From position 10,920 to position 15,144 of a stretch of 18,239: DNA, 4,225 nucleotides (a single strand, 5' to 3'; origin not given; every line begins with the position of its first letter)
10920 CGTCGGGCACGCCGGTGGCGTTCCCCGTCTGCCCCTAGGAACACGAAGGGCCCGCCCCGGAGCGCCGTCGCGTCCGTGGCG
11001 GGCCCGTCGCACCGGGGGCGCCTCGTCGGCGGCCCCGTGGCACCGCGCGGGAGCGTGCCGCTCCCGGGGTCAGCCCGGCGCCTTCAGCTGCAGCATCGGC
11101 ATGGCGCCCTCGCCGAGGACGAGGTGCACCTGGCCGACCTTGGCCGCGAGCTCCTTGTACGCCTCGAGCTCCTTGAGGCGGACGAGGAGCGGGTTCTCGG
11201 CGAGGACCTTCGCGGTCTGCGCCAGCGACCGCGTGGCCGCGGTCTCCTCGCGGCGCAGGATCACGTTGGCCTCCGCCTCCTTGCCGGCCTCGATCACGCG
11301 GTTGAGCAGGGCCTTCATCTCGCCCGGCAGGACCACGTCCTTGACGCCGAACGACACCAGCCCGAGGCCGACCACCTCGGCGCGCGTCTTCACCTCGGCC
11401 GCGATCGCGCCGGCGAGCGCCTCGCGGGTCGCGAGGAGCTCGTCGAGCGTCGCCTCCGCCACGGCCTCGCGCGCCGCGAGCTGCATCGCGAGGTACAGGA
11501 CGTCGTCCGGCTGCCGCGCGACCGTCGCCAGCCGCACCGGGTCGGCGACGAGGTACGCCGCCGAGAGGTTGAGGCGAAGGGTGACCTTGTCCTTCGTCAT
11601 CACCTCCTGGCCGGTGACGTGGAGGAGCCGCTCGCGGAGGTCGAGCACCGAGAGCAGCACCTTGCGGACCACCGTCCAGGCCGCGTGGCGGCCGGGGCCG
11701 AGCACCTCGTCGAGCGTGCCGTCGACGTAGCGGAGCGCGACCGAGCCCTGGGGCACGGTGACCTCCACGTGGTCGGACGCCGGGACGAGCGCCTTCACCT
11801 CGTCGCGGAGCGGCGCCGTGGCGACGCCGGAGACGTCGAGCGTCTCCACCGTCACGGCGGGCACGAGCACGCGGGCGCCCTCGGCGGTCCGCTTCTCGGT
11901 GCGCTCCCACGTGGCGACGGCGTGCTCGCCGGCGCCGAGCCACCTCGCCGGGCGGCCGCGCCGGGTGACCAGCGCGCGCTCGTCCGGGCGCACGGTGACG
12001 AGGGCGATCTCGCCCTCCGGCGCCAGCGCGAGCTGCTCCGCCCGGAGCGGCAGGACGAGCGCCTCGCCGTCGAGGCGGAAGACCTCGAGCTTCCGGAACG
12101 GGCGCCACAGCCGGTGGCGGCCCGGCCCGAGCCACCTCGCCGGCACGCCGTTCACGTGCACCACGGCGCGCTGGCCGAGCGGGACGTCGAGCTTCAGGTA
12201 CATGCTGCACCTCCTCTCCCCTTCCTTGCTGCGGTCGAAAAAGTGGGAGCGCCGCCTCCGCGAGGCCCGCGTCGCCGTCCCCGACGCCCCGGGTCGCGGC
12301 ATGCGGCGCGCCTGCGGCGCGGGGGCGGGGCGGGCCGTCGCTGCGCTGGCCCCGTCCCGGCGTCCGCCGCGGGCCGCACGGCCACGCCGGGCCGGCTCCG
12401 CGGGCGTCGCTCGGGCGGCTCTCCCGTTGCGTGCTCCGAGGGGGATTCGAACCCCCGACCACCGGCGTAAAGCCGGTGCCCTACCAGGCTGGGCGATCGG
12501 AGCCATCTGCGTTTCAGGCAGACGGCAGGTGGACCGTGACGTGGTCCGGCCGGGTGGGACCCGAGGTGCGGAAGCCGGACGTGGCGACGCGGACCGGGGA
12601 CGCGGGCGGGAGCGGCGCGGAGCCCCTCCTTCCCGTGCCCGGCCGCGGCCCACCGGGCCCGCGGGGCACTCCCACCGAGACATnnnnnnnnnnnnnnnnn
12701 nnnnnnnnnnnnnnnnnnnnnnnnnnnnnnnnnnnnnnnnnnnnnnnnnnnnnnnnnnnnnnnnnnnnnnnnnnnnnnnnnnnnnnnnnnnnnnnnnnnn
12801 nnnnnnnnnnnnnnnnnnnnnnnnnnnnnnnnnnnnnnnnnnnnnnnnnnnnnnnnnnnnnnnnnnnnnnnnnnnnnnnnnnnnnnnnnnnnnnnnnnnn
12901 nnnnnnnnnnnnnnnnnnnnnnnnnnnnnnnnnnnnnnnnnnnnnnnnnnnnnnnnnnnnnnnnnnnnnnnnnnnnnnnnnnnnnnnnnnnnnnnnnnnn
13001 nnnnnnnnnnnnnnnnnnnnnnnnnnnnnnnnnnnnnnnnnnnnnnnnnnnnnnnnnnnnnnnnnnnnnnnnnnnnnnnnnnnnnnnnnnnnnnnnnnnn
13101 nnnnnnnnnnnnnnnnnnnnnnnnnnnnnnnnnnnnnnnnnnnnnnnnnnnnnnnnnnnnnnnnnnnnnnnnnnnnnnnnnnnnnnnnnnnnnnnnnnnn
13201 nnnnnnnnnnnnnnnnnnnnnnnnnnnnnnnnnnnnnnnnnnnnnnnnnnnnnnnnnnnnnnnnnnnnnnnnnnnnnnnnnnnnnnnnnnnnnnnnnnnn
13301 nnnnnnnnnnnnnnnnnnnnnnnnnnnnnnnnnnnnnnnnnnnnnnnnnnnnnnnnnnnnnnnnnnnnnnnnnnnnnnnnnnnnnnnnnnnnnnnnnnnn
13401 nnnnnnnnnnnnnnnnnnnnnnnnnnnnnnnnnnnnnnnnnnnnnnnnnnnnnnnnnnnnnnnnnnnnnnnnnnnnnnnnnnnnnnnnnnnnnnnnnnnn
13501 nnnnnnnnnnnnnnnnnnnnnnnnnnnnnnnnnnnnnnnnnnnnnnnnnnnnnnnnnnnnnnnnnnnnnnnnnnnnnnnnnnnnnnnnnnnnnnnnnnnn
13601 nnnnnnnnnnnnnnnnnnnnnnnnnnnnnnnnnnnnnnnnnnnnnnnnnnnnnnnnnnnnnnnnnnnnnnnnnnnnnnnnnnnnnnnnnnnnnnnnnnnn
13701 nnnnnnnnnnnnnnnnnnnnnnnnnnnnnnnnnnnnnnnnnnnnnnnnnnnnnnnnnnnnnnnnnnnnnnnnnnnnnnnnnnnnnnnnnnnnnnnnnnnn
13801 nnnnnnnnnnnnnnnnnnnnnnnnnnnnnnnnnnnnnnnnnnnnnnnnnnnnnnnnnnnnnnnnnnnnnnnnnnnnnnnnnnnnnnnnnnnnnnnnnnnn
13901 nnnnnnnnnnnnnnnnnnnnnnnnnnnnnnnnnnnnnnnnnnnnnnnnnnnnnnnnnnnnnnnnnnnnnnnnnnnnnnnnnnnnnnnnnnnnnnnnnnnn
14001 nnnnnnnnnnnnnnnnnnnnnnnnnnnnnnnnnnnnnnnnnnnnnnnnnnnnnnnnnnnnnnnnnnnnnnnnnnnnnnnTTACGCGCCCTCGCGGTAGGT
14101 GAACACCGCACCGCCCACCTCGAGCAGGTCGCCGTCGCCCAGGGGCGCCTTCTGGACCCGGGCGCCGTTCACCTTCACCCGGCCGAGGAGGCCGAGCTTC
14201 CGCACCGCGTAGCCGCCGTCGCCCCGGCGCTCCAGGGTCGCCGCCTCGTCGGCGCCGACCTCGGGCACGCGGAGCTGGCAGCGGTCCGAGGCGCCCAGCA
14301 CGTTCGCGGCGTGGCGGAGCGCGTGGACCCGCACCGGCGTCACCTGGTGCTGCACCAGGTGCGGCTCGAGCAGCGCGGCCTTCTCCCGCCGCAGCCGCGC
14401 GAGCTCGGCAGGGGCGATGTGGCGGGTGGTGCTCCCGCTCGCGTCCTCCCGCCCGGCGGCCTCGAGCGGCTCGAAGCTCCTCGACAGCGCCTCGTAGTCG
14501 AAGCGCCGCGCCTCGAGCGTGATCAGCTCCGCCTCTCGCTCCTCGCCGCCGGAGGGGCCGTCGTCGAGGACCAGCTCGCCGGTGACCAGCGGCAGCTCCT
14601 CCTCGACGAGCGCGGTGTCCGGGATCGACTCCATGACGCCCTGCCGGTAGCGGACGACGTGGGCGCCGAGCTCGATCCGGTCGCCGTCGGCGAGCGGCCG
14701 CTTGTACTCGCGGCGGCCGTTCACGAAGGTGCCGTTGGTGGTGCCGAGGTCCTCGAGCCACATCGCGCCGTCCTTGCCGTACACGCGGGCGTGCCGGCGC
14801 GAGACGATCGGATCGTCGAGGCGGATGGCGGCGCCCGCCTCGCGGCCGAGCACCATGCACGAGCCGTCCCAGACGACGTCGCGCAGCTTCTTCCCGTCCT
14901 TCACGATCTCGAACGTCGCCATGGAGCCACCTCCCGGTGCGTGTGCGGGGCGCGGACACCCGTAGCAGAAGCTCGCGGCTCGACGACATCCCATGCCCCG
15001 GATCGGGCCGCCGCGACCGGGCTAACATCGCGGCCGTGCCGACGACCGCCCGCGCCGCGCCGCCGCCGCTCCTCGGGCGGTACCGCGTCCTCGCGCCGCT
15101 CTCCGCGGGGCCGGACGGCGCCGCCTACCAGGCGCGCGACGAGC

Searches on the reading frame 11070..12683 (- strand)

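Call 18: search_protein_families(library=pfam, proteins=[window:11070-12683:-], max_evalue=0.01)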
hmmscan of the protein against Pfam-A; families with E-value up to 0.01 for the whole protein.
window:11070-12683:- (537 aa): 1 family
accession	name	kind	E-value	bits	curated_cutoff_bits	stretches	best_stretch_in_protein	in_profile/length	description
PF01145.31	Band_7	-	1.6e-31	110.1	23.6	1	309-480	2-175/176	SPFH domain / Band 7 family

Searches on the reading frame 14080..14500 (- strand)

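Call 51: search_protein_families(library=pfam, proteins=[window:14080-14500:-], max_evalue=0.1)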
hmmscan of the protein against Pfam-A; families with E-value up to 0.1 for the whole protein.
window:14080-14500:- (140 aa): 0 families

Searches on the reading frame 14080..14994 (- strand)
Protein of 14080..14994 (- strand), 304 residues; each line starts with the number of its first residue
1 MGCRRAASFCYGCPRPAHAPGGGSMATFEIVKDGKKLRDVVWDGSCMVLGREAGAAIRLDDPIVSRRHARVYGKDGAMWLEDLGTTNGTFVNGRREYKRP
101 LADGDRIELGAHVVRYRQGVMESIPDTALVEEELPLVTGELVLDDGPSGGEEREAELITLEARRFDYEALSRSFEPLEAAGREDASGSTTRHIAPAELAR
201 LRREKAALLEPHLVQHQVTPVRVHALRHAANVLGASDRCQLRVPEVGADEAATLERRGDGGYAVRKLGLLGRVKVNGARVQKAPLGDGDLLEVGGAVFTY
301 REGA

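Call 18: search_protein_families(library=pfam, proteins=[window:14080-14994:-], max_evalue=0.01)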
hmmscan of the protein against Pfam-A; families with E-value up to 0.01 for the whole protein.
window:14080-14994:- (304 aa): 2 families
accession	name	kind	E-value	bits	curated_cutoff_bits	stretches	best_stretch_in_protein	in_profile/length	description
PF00498.31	FHA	-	1.1e-22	80.7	20.7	1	48-110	2-67/67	FHA domain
PF16697.10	Yop-YscD_cpl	-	9.7e-13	48.6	33.2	1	47-113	19-87/94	Inner membrane component of T3SS, cytoplasmic domain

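Call 24: find_encoding_contigs(protein=window:14083-14922:-, flank=10000, max_places=4)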
Protein seq(280 aa) (280 aa): 2 contigs read that carry it; 2 places shown.
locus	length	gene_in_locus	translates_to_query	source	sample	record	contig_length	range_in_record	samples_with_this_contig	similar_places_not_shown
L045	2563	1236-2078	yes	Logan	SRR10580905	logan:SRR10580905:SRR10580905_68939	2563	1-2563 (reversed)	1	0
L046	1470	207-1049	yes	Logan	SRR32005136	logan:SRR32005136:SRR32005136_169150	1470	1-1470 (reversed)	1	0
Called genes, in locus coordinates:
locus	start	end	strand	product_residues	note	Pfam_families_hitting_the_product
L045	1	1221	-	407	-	?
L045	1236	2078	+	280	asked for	PF16697:Yop-YscD_cpl, PF00498:FHA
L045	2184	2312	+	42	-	-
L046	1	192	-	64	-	?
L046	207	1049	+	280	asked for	PF16697:Yop-YscD_cpl, PF00498:FHA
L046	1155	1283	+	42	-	-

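Call 72: find_related_loci(query=window:14083-14922:-, collection=metagenome_contigs, flank=7000)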
Query seq(280 aa) (280 aa) in metagenome_contigs; peptide patterns used: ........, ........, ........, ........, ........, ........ (x = any residue, [..] = any of these).
506 stretches matched a pattern, but none encodes a relative of the query by tblastn (E <= 1e-3).

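Call 73: find_homologous_proteins(query=window:14083-14922:-)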
Query seq(280 aa) (280 aa): 1454 proteins with E <= 0.001 among 8000 candidates; the best 120 are listed.
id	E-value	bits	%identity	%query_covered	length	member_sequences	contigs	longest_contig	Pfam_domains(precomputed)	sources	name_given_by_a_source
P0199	1.4e-178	610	100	100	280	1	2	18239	PF00498.32,PF16697.11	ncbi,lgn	-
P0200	5.1e-51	192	42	100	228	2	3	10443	PF00498.32,PF16697.11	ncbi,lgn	-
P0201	4.7e-43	166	38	99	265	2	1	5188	PF00498.32,PF16697.11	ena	-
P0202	7.4e-39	152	34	100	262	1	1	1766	PF00498.32,PF16697.11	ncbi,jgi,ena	jgi:pSer/pThr/pTyr-binding forkhead associated (FHA) protein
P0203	1.1e-32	132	55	23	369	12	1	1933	PF02824.28,PF00498.32,PF16697.11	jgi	jgi:pSer/pThr/pTyr-binding forkhead associated (FHA) protein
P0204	7.3e-31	126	36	99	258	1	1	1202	PF00498.32,PF16697.11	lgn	-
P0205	1.8e-29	121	48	24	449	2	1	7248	PF00498.32,PF16697.11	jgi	-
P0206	2.8e-28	117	48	25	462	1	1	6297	PF00498.32,PF16697.11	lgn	-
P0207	3.6e-28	117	45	24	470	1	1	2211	PF00498.32,PF16697.11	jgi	jgi:pSer/pThr/pTyr-binding forkhead associated (FHA) protein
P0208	4.2e-28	117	54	24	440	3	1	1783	PF00498.32,PF16697.11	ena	-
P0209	7.9e-27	113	55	24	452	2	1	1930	PF00498.32,PF16697.11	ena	-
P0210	1.3e-26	112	48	24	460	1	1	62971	PF00498.32,PF16697.11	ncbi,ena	-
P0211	1.5e-26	112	55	24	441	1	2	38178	PF00498.32,PF16697.11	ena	-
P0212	1.9e-26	111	58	26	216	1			PF00498.32,PF16697.11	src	-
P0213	3.5e-26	110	48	26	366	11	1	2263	PF00498.32,PF16697.11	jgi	jgi:pSer/pThr/pTyr-binding forkhead associated (FHA) protein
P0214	4.9e-26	110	32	99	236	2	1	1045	PF00498.32,PF16697.11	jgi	-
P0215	1.5e-24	105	30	91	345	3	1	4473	PF00498.32,PF16697.11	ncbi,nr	ncbi:MAG: FHA domain-containing protein, partial [Anaerolineae bacterium]|nr:FHA domain-containing p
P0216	2.7e-24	104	42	29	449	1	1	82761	PF00498.32,PF16697.11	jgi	jgi:pSer/pThr/pTyr-binding forkhead associated (FHA) protein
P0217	1.8e-23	102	52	24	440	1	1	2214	PF00498.32,PF16697.11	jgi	jgi:pSer/pThr/pTyr-binding forkhead associated (FHA) protein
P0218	2.6e-23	101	52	24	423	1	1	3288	PF00498.32,PF16697.11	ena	-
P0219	3.2e-23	101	52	24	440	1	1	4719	PF00498.32,PF16697.11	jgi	jgi:pSer/pThr/pTyr-binding forkhead associated (FHA) protein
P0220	3.7e-23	101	52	24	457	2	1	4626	PF00498.32,PF16697.11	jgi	-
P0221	4.0e-23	100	39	36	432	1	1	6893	PF00498.32,PF16697.11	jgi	-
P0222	4.1e-23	100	52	24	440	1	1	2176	PF00498.32,PF16697.11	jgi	jgi:pSer/pThr/pTyr-binding forkhead associated (FHA) protein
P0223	4.5e-23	100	52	24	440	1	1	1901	PF00498.32,PF16697.11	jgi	-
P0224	4.8e-23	100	52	22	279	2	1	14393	PF00498.32,PF16697.11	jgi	jgi:pSer/pThr/pTyr-binding forkhead associated (FHA) protein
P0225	5.4e-23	100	52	24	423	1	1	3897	PF00498.32,PF16697.11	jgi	-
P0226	7.4e-23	100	49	25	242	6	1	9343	PF00498.32,PF16697.11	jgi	jgi:pSer/pThr/pTyr-binding forkhead associated (FHA) protein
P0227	7.7e-23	100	42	35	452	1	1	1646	PF00498.32,PF16697.11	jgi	jgi:pSer/pThr/pTyr-binding forkhead associated (FHA) protein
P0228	9.9e-23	99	47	24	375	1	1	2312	PF00498.32,PF16697.11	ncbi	-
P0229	1.2e-22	99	43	23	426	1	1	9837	PF00498.32,PF16697.11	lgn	-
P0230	2.3e-22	98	48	28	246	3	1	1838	PF00498.32,PF16697.11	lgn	-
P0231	2.7e-22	98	48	24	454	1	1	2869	PF00498.32,PF16697.11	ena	-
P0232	6.6e-22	96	52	24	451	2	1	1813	PF00498.32,PF16697.11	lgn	-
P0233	1.9e-21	95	46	23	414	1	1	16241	PF00498.32,PF16697.11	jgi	jgi:pSer/pThr/pTyr-binding forkhead associated (FHA) protein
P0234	6.2e-21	93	44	28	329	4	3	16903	PF00498.32,PF16697.11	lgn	-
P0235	9.0e-21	93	52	24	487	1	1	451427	PF00498.32,PF16697.11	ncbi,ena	-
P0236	9.4e-21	93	47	25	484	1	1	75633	PF00498.32,PF16697.11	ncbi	-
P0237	1.1e-20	92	27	98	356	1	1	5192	PF00498.32,PF16697.11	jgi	jgi:pSer/pThr/pTyr-binding forkhead associated (FHA) protein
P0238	1.7e-20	92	50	20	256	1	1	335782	PF00498.32,PF16697.11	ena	-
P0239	2.0e-20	92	50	23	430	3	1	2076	PF07714.24,PF00069.32,PF00498.32,PF03109.23,PF16697.11,PF01636.30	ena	-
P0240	2.0e-20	92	35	32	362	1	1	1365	PF00498.32,PF16697.11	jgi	jgi:pSer/pThr/pTyr-binding forkhead associated (FHA) protein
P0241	3.7e-20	91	26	98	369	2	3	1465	PF00498.32,PF16697.11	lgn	-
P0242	4.3e-20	91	32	90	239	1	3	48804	PF00498.32,PF16697.11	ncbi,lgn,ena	-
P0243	5.6e-20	90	54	27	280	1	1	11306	PF00498.32,PF16697.11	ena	-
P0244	6.7e-20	90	56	17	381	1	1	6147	PF00498.32,PF16697.11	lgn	-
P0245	7.5e-20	90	48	29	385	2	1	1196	PF07366.19,PF12680.14,PF00498.32,PF16697.11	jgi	jgi:steroid delta-isomerase-like uncharacterized protein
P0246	1.1e-19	89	43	28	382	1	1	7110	PF00498.32,PF16697.11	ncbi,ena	-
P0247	1.2e-19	89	26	97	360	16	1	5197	PF00498.32,PF16697.11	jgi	-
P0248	1.6e-19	89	37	33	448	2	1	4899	PF00498.32,PF00005.34,PF16697.11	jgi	jgi:pSer/pThr/pTyr-binding forkhead associated (FHA) protein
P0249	1.7e-19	89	54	23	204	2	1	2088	PF00498.32,PF16697.11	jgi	jgi:pSer/pThr/pTyr-binding forkhead associated (FHA) protein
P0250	1.7e-19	89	36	33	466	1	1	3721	PF00498.32,PF16697.11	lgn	-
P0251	3.9e-19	87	29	97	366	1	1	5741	PF00498.32,PF16697.11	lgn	-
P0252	9.8e-19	86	41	33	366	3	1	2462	PF00498.32,PF16697.11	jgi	jgi:pSer/pThr/pTyr-binding forkhead associated (FHA) protein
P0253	1.1e-18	86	43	29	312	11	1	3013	PF00498.32,PF16697.11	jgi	jgi:pSer/pThr/pTyr-binding forkhead associated (FHA) protein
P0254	2.5e-18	85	36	30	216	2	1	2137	PF00498.32,PF16697.11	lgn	-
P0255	2.7e-18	85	41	28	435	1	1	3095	PF00498.32,PF16697.11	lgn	-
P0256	3.8e-18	84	47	31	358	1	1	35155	PF00498.32,PF16697.11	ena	-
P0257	5.9e-18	83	45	26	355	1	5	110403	PF00498.32,PF16697.11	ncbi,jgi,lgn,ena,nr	ncbi:MAG TPA: FHA domain-containing protein [Myxococcales bacterium]|jgi:pSer/pThr/pTyr-binding fork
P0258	5.9e-18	83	40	34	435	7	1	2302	PF00498.32,PF16697.11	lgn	-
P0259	8.1e-18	83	51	26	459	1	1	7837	PF00498.32,PF16697.11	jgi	jgi:pSer/pThr/pTyr-binding forkhead associated (FHA) protein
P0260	1.4e-17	82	38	26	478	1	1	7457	PF00498.32,PF16697.11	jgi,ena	-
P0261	1.4e-17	82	40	30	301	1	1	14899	PF00498.32,PF16697.11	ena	-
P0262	1.6e-17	82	42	26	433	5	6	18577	PF00498.32,PF16697.11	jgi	jgi:pSer/pThr/pTyr-binding forkhead associated (FHA) protein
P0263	1.7e-17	82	30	34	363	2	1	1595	PF00498.32,PF16697.11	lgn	-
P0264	1.9e-17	82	34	45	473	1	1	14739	PF00498.32,PF16697.11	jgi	jgi:pSer/pThr/pTyr-binding forkhead associated (FHA) protein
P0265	2.4e-17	82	42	28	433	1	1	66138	PF00498.32,PF16697.11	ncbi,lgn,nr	ncbi:MAG TPA: FHA domain-containing protein [Gemmatimonadales bacterium]|nr:FHA domain-containing pr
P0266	4.5e-17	81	37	37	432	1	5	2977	PF00498.32,PF16697.11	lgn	-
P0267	5.7e-17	80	37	39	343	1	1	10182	PF00498.32,PF16697.11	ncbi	ncbi:MAG: FHA domain-containing protein [Blastocatellia bacterium]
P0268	8.4e-17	80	41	25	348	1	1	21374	PF00498.32,PF16697.11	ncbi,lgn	-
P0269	1.1e-16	79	45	30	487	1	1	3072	PF00498.32,PF16697.11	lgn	-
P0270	1.4e-16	79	45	28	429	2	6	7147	PF00498.32,PF16697.11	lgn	-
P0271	1.9e-16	79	41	32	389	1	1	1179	PF00498.32,PF16697.11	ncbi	ncbi:MAG: FHA domain-containing protein, partial [Gammaproteobacteria bacterium]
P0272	2.1e-16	78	33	32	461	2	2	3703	PF00498.32,PF16697.11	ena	-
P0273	7.8e-16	77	56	27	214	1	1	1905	PF00498.32,PF16697.11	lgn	-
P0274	9.8e-16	76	33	41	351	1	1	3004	PF00498.32,PF16697.11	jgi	jgi:pSer/pThr/pTyr-binding forkhead associated (FHA) protein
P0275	1.2e-15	76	38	29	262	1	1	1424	PF00498.32,PF00005.34,PF16697.11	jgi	jgi:pSer/pThr/pTyr-binding forkhead associated (FHA) protein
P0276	1.5e-15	76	46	26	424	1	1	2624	PF00498.32,PF16697.11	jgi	jgi:pSer/pThr/pTyr-binding forkhead associated (FHA) protein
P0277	1.6e-15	76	42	30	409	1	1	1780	PF00498.32,PF16697.11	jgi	jgi:pSer/pThr/pTyr-binding forkhead associated (FHA) protein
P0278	1.7e-15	75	37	31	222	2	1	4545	PF00498.32,PF16697.11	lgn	-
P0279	1.9e-15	75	40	34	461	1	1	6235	PF00498.32,PF01061.30,PF16697.11,PF12698.14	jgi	jgi:pSer/pThr/pTyr-binding forkhead associated (FHA) protein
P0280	2.0e-15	75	33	35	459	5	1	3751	PF00498.32,PF16697.11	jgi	-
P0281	3.6e-15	74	46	22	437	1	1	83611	PF00498.32,PF16697.11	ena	-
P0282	3.8e-15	74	42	23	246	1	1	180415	PF00498.32,PF16697.11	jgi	jgi:ABC transport system ATP-binding/permease protein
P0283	6.5e-15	74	59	18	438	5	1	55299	PF00498.32,PF16697.11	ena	-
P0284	6.7e-15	73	59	18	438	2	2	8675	PF00498.32,PF16697.11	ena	-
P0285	8.0e-15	73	39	31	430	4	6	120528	PF00498.32,PF16697.11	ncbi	-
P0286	8.3e-15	73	59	18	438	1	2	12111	PF00498.32,PF16697.11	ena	-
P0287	9.3e-15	73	27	98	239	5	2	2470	PF00498.32,PF16697.11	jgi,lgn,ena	-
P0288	1.0e-14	73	40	28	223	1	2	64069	PF00498.32,PF16697.11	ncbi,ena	-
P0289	1.2e-14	73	44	26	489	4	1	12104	PF00498.32,PF16697.11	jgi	-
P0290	1.3e-14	73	29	100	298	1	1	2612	PF00498.32,PF16697.11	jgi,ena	-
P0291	1.5e-14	72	37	31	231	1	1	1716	PF00498.32,PF16697.11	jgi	jgi:pSer/pThr/pTyr-binding forkhead associated (FHA) protein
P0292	1.5e-14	72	45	23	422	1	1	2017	PF00498.32,PF16697.11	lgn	-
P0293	1.6e-14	72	43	26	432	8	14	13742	PF00498.32,PF16697.11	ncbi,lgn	-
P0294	1.6e-14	72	42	26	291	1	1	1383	PF00498.32,PF16697.11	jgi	jgi:pSer/pThr/pTyr-binding forkhead associated (FHA) protein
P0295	1.9e-14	72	45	34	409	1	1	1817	PF00498.32,PF16697.11,PF12401.14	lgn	-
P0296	2.2e-14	72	46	25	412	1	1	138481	PF00498.32,PF16697.11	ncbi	-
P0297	2.3e-14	72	46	24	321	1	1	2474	PF00498.32,PF16697.11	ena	-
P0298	2.4e-14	72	59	18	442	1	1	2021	PF00498.32,PF16697.11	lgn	-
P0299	2.9e-14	71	41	23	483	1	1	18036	PF00498.32,PF16697.11,PF00211.26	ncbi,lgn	ncbi:MAG: FHA domain-containing protein [Nitrospinota bacterium]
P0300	3.8e-14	71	37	31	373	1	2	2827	PF00498.32,PF16697.11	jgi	jgi:pSer/pThr/pTyr-binding forkhead associated (FHA) protein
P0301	4.5e-14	71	46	28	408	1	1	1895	PF00498.32,PF16697.11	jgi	jgi:pSer/pThr/pTyr-binding forkhead associated (FHA) protein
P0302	5.0e-14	71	46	25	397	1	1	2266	PF00498.32,PF16697.11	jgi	jgi:pSer/pThr/pTyr-binding forkhead associated (FHA) protein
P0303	5.0e-14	71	45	23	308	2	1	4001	PF00498.32,PF16697.11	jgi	jgi:pSer/pThr/pTyr-binding forkhead associated (FHA) protein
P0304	5.3e-14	71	59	18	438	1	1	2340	PF00498.32,PF16697.11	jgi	-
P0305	5.5e-14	70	59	18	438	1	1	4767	PF00498.32,PF16697.11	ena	-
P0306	5.8e-14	70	46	24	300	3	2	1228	PF00498.32,PF16697.11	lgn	-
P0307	6.4e-14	70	42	23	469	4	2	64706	PF00498.32,PF16697.11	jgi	jgi:pSer/pThr/pTyr-binding forkhead associated (FHA) protein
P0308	6.7e-14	70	32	56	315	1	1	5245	PF00498.32,PF16697.11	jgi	jgi:pSer/pThr/pTyr-binding forkhead associated (FHA) protein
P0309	7.6e-14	70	51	18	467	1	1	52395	PF00498.32,PF16697.11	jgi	-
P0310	7.9e-14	70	40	29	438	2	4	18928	PF00498.32,PF16697.11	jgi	jgi:pSer/pThr/pTyr-binding forkhead associated (FHA) protein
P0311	9.0e-14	70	31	60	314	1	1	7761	PF00498.32,PF16697.11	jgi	jgi:pSer/pThr/pTyr-binding forkhead associated (FHA) protein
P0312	9.8e-14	70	43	26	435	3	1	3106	PF00498.32,PF16697.11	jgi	jgi:pSer/pThr/pTyr-binding forkhead associated (FHA) protein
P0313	1.2e-13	69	59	18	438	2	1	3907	PF00498.32,PF16697.11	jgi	jgi:ABC transport system ATP-binding/permease protein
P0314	1.3e-13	69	44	28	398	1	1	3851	PF00498.32,PF16697.11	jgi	jgi:pSer/pThr/pTyr-binding forkhead associated (FHA) protein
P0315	1.5e-13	69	47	25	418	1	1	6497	PF18912.7,PF13240.12,PF00498.32,PF12773.14,PF17032.11,PF24463.2,PF16697.11,PF24460.2,PF13248.12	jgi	jgi:pSer/pThr/pTyr-binding forkhead associated (FHA) protein/predicted amidophosphoribosyltransferas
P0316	1.5e-13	69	59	18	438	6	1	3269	PF00498.32,PF16697.11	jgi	-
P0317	1.9e-13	69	39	28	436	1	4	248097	PF00498.32,PF16697.11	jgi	jgi:pSer/pThr/pTyr-binding forkhead associated (FHA) protein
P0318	1.9e-13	69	40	34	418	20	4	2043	PF00498.32,PF16697.11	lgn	-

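Call 74: find_encoding_contigs(protein=P0200, flank=10000, max_places=3)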
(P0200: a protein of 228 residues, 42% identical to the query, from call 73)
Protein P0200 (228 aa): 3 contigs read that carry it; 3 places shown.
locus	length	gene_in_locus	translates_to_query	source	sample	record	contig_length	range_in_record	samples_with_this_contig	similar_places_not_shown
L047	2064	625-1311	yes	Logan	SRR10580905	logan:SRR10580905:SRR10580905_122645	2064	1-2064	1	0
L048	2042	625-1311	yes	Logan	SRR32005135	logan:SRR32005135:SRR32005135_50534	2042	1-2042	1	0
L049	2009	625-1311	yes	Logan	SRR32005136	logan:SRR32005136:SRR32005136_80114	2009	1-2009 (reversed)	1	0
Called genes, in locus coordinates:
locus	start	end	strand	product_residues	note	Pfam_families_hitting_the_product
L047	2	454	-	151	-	?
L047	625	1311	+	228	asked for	PF16697:Yop-YscD_cpl, PF00498:FHA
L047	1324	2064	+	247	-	?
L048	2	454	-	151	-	?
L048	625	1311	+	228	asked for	PF16697:Yop-YscD_cpl, PF00498:FHA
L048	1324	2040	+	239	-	?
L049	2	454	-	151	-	?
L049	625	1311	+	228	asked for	PF16697:Yop-YscD_cpl, PF00498:FHA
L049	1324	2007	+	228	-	?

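Call 75: find_encoding_contigs(protein=P0201, flank=10000, max_places=3)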
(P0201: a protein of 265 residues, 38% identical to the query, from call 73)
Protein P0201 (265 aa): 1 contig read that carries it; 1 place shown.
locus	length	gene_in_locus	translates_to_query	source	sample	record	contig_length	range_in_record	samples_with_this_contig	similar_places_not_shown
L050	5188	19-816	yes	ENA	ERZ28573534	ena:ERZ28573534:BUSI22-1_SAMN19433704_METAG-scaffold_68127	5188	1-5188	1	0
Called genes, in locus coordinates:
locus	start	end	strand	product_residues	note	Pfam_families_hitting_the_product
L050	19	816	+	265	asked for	PF16697:Yop-YscD_cpl, PF00498:FHA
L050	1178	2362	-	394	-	PF00515:TPR_1 (faint), PF07719:TPR_2 (faint), PF13181:TPR_8 (faint), PF13428:TPR_14 (faint), PF13431:TPR_17 (faint), PF13432:TPR_16 (weak), PF13424:TPR_12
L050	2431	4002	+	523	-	PF02789:Peptidase_M17_N, PF00883:Peptidase_M17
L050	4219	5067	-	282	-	PF13646:HEAT_2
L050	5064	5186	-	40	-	?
